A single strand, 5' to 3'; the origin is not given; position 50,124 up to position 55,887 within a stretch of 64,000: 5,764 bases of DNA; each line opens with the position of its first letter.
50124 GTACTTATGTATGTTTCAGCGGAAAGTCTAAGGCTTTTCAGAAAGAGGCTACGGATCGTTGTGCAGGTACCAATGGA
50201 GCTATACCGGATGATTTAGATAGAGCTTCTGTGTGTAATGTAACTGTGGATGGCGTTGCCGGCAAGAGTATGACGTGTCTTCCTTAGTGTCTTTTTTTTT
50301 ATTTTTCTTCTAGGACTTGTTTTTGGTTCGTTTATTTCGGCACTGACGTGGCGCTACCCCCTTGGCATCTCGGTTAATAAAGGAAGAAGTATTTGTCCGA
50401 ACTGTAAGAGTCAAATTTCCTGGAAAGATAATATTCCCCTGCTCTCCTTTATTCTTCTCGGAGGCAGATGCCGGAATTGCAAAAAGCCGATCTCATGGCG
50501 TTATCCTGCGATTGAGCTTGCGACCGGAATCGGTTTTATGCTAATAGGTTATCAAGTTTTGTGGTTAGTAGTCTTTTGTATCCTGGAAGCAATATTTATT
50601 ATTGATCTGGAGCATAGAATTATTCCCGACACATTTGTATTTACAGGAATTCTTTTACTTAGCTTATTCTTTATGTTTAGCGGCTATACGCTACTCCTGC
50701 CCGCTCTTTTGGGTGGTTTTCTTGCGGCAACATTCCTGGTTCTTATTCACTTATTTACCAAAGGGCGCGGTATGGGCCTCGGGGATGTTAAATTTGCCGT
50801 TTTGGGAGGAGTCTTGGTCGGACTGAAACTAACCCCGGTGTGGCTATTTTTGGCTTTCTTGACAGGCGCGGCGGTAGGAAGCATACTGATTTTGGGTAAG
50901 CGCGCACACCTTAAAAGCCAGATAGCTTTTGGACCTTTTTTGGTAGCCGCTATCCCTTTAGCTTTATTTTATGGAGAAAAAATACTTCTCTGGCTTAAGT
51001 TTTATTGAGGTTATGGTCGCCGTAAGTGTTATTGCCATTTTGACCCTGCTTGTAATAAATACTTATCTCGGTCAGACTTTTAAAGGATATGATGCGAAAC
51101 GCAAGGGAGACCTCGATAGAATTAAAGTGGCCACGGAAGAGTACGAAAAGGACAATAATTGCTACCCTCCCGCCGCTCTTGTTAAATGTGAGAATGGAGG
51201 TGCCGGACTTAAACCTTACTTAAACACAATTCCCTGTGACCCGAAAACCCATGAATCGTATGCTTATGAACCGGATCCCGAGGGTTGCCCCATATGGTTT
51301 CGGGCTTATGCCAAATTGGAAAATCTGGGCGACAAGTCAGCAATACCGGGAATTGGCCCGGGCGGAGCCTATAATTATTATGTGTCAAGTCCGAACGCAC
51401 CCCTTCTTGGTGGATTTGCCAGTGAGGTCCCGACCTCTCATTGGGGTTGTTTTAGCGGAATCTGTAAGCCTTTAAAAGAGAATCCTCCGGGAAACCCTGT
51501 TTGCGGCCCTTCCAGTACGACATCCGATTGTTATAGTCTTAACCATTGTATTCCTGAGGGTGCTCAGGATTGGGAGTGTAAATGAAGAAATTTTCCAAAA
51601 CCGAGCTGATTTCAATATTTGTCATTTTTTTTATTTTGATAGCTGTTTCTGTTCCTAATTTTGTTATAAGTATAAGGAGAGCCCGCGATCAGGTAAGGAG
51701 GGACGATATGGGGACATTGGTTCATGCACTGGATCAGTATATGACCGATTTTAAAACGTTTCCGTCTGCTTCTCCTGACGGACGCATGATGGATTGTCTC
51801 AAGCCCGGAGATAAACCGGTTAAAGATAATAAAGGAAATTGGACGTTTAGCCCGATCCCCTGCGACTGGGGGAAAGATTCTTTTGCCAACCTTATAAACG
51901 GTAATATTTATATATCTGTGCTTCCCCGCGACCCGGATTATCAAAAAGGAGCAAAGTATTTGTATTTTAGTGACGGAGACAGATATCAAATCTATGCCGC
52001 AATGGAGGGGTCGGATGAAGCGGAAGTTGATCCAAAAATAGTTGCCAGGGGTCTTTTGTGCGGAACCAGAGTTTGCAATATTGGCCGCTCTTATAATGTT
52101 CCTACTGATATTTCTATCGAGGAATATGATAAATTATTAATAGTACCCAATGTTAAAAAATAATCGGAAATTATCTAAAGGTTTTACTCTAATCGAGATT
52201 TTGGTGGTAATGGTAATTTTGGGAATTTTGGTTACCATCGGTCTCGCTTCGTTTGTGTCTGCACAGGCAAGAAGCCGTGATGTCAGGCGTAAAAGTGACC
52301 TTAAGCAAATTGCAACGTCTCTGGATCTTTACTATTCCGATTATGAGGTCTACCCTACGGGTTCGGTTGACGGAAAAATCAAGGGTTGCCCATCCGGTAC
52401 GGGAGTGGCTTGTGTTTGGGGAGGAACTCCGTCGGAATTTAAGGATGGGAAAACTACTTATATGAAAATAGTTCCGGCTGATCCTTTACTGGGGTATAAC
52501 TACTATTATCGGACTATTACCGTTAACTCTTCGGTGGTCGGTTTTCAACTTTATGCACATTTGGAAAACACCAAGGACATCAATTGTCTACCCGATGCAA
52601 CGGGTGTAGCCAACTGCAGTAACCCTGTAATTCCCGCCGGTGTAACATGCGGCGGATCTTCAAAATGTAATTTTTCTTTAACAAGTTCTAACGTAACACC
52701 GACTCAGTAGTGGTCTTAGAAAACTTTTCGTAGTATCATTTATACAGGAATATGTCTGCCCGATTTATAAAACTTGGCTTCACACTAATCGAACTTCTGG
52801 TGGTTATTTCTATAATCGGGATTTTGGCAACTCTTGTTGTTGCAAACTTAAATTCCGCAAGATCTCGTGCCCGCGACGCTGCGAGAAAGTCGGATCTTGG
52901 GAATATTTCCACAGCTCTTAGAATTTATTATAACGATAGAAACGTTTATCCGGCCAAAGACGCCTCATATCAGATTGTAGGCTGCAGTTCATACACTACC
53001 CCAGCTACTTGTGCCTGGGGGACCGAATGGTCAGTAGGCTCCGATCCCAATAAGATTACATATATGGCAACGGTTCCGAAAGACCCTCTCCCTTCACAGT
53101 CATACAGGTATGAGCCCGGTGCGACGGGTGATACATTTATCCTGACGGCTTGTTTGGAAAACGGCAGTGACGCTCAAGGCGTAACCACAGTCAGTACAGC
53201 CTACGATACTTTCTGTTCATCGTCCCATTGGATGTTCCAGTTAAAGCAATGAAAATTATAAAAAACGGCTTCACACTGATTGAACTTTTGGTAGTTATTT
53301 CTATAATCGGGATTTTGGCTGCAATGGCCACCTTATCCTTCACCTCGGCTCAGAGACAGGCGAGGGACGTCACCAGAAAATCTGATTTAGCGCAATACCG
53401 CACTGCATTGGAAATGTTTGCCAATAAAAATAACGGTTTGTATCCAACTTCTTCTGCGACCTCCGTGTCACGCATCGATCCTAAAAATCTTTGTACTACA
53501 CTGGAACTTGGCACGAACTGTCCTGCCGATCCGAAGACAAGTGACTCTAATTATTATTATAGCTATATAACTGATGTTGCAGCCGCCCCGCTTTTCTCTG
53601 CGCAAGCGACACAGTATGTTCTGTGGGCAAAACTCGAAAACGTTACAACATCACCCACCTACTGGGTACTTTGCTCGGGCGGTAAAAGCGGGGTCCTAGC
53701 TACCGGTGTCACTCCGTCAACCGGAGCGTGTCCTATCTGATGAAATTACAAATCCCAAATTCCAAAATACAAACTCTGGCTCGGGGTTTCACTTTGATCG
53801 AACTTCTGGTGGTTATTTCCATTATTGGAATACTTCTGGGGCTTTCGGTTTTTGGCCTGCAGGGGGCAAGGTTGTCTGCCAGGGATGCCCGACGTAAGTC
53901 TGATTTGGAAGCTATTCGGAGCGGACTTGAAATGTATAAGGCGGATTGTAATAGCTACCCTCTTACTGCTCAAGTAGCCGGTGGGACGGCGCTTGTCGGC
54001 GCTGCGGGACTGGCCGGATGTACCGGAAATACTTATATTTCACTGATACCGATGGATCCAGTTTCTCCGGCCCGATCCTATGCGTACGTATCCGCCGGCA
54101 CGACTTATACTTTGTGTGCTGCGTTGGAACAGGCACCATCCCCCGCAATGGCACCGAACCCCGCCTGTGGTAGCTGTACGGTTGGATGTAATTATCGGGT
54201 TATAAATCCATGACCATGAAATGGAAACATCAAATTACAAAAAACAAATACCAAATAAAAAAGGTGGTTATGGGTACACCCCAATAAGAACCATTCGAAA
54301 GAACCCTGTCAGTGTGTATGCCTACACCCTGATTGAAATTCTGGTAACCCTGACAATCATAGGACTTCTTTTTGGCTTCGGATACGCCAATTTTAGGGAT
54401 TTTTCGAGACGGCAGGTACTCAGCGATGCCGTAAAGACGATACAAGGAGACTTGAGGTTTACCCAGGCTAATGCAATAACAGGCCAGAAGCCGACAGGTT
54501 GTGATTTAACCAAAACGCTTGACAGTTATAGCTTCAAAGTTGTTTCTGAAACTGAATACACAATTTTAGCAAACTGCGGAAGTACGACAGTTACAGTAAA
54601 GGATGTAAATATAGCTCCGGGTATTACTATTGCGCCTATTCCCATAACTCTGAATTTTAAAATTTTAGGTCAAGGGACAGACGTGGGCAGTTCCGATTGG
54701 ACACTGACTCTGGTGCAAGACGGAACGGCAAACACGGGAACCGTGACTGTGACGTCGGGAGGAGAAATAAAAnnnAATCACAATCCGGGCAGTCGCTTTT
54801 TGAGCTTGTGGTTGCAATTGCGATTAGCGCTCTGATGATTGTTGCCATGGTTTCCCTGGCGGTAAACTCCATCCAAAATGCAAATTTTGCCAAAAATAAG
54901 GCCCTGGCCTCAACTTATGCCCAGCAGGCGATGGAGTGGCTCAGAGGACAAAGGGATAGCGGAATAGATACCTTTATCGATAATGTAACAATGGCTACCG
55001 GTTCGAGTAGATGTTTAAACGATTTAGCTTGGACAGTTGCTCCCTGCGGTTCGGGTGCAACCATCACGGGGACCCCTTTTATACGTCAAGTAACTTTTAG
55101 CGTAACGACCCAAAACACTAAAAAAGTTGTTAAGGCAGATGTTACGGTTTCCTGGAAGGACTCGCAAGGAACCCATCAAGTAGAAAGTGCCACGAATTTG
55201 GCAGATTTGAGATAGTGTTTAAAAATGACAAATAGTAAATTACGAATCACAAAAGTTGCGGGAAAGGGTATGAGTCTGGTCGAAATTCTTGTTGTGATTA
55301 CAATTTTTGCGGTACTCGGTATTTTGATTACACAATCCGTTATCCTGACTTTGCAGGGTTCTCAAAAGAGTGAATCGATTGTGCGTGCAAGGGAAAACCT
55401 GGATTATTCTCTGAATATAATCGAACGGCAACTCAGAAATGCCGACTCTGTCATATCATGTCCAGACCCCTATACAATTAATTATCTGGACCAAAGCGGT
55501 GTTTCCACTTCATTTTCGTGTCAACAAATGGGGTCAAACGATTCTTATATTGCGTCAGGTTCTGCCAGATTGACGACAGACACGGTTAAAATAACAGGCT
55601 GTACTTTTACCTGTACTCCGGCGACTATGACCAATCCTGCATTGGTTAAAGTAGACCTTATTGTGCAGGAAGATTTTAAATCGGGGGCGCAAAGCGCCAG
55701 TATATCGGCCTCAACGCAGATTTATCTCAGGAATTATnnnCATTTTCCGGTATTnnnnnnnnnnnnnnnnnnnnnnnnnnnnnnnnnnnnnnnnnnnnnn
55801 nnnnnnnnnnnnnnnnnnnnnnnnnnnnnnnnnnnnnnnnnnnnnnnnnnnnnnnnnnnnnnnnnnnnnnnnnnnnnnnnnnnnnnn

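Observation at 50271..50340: pilD has no in-frame start codon; a T9 homopolymer between the major pilin and pilD could restore frame by +1 slippage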

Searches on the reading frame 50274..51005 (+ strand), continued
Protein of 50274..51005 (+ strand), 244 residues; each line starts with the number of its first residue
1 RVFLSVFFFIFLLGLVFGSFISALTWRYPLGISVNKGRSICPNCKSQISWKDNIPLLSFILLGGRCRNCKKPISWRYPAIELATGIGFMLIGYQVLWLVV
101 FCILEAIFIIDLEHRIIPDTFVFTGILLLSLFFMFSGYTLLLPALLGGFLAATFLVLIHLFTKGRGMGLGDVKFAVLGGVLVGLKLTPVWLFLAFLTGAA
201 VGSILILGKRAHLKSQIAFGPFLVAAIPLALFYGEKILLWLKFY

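Call 43: find_related_loci(query=window:50274-51005:+, collection=metagenome_contigs, flank=1200)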
Query window:50274-51005:+ (244 aa) in metagenome_contigs; peptide patterns used: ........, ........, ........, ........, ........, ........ (x = any residue, [..] = any of these).
600 stretches matched a pattern (row limit reached: there are more); 235 encode a relative of the query (tblastn E <= 1e-3); the best 80 are kept; 80 distinct loci.
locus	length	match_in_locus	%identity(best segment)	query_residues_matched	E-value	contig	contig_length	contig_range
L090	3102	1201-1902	73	9-242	1e-104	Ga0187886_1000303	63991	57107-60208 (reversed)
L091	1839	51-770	67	11-243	4e-103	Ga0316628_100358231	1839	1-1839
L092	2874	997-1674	67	9-238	1e-97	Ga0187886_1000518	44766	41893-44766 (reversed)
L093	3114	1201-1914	64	9-238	4e-95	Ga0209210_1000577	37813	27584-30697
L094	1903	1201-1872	65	9-236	9e-97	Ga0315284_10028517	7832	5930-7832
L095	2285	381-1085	63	2-238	8e-93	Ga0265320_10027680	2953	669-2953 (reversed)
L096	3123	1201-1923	60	6-238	4e-85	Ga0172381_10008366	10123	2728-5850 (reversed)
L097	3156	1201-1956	54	1-244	1e-83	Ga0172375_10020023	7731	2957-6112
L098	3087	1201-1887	58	19-239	2e-74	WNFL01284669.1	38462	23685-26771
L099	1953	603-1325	56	7-238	9e-75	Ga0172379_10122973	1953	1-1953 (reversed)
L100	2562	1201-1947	53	10-241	4e-69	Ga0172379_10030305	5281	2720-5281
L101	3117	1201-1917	52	13-242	2e-66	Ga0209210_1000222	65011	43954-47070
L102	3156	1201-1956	47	6-238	2e-62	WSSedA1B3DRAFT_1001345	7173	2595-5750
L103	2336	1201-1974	48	8-243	4e-62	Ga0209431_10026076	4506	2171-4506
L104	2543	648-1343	53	16-243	4e-60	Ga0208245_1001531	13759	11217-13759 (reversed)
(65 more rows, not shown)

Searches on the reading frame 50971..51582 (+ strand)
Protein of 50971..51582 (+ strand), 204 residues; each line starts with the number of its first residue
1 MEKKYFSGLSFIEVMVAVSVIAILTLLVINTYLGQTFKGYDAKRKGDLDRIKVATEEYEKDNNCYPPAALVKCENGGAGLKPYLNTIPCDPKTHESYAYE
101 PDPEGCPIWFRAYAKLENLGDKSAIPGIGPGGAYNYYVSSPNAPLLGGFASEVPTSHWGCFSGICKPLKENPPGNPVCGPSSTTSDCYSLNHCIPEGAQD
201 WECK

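Call 4: search_protein_families(library=pfam, proteins=[window:50971-51582:+], max_evalue=0.01)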
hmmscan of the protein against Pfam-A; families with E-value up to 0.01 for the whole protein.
window:50971-51582:+ (204 aa): 1 family
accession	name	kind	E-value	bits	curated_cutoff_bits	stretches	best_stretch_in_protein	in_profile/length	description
PF07963.17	N_methyl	-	0.00034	20.5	21.2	1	5-28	3-26/27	Prokaryotic N-terminal methylation motif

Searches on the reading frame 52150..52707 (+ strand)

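Call 40: search_protein_families(library=pfam, proteins=[window:52150-52707:+], max_evalue=0.001)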
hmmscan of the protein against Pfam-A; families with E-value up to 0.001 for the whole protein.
window:52150-52707:+ (186 aa): 1 family
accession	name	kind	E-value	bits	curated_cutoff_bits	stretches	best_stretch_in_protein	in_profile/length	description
PF07963.17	N_methyl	-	1.6e-08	34.2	21.2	1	7-30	2-25/27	Prokaryotic N-terminal methylation motif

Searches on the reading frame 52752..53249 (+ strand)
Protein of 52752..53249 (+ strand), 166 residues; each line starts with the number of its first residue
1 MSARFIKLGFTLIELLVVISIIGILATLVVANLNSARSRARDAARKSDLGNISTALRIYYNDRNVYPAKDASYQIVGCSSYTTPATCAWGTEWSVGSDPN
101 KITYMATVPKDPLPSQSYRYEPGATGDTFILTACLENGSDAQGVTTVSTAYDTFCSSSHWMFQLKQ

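Call 40: search_protein_families(library=pfam, proteins=[window:52752-53249:+], max_evalue=0.001)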
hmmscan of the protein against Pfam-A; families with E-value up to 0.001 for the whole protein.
window:52752-53249:+ (166 aa): 2 families
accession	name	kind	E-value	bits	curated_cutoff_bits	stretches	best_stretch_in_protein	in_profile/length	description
PF07963.17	N_methyl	-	5e-06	26.3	21.2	1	9-29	6-26/27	Prokaryotic N-terminal methylation motif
PF08334.16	T2SSG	-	0.00012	22.5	21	1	36-132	5-89/108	Type II secretion system (T2SS), protein G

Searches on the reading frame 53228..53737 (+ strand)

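Call 40: search_protein_families(library=pfam, proteins=[window:53228-53737:+], max_evalue=0.001)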
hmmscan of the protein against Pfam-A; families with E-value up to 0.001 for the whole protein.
window:53228-53737:+ (170 aa): 1 family
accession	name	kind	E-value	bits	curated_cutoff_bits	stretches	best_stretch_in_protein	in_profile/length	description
PF07963.17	N_methyl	-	1.7e-08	34.1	21.2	1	13-34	5-26/27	Prokaryotic N-terminal methylation motif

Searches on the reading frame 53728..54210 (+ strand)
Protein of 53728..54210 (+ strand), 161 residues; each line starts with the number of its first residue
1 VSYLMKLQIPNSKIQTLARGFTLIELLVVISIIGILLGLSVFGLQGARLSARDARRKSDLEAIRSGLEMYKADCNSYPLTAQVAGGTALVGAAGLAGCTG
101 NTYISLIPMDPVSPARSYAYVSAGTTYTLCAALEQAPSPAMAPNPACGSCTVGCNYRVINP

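Call 40: search_protein_families(library=pfam, proteins=[window:53728-54210:+], max_evalue=0.001)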
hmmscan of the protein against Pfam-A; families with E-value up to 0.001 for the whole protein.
window:53728-54210:+ (161 aa): 2 families
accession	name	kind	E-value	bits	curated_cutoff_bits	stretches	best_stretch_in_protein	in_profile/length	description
PF07963.17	N_methyl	-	4.2e-07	29.7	21.2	1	19-39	5-25/27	Prokaryotic N-terminal methylation motif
PF08334.16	T2SSG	-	1.5e-05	25.5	21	1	51-126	9-84/108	Type II secretion system (T2SS), protein G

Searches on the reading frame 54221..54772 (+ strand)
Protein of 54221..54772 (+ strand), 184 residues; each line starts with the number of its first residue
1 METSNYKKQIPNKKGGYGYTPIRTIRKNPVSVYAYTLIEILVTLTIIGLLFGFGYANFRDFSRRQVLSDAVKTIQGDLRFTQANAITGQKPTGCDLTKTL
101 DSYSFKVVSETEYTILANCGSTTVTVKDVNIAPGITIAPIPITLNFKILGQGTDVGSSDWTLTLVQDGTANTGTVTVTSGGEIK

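Call 40: search_protein_families(library=pfam, proteins=[window:54221-54772:+], max_evalue=0.001)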
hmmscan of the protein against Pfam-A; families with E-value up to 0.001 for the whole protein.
window:54221-54772:+ (184 aa): 1 family
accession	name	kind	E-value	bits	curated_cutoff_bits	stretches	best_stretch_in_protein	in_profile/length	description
PF07963.17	N_methyl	-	0.00042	20.2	21.2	1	35-53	7-25/27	Prokaryotic N-terminal methylation motif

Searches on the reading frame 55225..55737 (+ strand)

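Call 40: search_protein_families(library=pfam, proteins=[window:55225-55737:+], max_evalue=0.001)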
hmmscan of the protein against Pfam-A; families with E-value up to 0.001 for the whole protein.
window:55225-55737:+ (171 aa): 1 family
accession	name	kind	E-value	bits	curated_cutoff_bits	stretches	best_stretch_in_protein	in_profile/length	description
PF07963.17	N_methyl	-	0.00098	19.1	21.2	0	14-35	5-26/27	Prokaryotic N-terminal methylation motif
